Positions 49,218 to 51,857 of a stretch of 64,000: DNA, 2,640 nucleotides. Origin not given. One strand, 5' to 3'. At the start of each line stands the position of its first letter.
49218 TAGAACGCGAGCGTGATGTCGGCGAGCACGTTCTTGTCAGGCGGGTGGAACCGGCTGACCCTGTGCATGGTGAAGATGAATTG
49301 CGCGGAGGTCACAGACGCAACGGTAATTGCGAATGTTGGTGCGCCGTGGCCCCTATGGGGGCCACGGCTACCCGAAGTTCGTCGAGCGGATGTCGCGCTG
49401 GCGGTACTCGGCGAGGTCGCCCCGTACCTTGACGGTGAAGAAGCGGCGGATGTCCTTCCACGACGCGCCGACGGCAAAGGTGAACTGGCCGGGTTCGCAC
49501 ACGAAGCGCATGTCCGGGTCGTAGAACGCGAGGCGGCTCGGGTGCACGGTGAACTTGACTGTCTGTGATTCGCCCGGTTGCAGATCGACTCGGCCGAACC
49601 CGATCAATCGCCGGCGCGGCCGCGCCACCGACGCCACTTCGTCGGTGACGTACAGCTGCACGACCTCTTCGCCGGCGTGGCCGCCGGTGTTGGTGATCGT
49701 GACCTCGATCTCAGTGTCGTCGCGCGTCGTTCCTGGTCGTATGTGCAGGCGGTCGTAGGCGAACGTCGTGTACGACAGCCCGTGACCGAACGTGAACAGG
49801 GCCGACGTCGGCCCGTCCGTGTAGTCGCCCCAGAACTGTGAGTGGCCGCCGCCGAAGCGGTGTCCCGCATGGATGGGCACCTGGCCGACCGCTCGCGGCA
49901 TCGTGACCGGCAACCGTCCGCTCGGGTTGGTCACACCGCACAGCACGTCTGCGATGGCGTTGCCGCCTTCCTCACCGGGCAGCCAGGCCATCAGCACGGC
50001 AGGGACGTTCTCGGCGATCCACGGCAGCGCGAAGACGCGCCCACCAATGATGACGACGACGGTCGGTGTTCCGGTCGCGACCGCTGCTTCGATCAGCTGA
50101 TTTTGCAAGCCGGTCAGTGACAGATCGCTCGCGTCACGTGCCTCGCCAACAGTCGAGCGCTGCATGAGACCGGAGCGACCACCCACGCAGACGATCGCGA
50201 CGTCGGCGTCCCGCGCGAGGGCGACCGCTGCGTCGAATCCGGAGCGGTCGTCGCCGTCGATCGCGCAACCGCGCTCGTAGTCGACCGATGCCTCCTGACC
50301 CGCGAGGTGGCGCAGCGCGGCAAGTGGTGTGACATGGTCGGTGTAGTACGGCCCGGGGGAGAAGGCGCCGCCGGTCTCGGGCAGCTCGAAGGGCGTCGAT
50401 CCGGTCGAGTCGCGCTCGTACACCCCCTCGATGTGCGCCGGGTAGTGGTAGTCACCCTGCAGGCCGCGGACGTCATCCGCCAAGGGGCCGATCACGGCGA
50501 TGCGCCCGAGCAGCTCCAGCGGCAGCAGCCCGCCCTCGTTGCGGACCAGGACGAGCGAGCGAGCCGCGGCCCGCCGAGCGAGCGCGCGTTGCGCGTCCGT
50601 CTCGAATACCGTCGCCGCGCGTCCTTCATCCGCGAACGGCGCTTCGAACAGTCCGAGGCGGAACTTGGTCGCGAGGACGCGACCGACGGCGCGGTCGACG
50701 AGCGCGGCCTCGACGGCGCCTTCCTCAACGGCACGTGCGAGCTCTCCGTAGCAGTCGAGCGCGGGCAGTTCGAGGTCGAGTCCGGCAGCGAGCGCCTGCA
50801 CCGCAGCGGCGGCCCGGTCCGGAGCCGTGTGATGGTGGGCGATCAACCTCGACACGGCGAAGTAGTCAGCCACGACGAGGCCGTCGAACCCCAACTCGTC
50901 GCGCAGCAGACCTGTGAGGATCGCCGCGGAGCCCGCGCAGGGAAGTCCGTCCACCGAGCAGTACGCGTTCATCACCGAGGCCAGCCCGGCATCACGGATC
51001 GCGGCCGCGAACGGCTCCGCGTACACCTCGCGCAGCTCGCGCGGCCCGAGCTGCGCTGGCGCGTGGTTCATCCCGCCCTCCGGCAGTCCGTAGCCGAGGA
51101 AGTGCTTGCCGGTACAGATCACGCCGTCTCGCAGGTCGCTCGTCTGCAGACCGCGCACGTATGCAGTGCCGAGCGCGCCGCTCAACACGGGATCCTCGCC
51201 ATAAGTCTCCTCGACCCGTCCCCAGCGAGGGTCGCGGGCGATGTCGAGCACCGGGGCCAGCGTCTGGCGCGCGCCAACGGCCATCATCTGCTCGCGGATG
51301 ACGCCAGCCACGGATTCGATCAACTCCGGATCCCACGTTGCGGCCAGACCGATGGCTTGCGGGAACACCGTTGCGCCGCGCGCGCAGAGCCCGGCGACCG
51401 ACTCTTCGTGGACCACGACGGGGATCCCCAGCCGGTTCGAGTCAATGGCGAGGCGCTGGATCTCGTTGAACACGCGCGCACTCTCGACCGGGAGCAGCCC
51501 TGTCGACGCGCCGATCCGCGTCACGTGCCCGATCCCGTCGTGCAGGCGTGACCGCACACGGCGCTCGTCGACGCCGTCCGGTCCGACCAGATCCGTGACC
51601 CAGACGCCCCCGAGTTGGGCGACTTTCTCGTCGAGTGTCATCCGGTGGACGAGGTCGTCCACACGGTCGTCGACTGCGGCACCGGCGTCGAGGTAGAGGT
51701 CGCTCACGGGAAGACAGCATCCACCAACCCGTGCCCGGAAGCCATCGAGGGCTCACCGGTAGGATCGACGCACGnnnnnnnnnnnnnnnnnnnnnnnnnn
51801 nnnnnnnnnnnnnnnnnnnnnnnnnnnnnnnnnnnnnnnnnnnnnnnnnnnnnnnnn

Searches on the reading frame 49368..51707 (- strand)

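Call 31: search_protein_families(library=pfam, proteins=[window:49368-51707:-], max_evalue=0.00001)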
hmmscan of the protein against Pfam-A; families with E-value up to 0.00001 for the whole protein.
window:49368-51707:- (779 aa): 3 families
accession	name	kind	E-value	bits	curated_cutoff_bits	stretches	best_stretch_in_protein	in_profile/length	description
PF00933.27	Glyco_hydro_3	-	1.5e-76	258.3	27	1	24-345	1-314/316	Glycosyl hydrolase family 3 N terminal domain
PF01915.27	Glyco_hydro_3_C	-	2.9e-50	171.5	31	1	385-646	1-200/200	Glycosyl hydrolase family 3 C-terminal domain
PF14310.12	Fn3-like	-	3e-26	91.8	25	1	681-749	1-70/71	Fibronectin type III-like domain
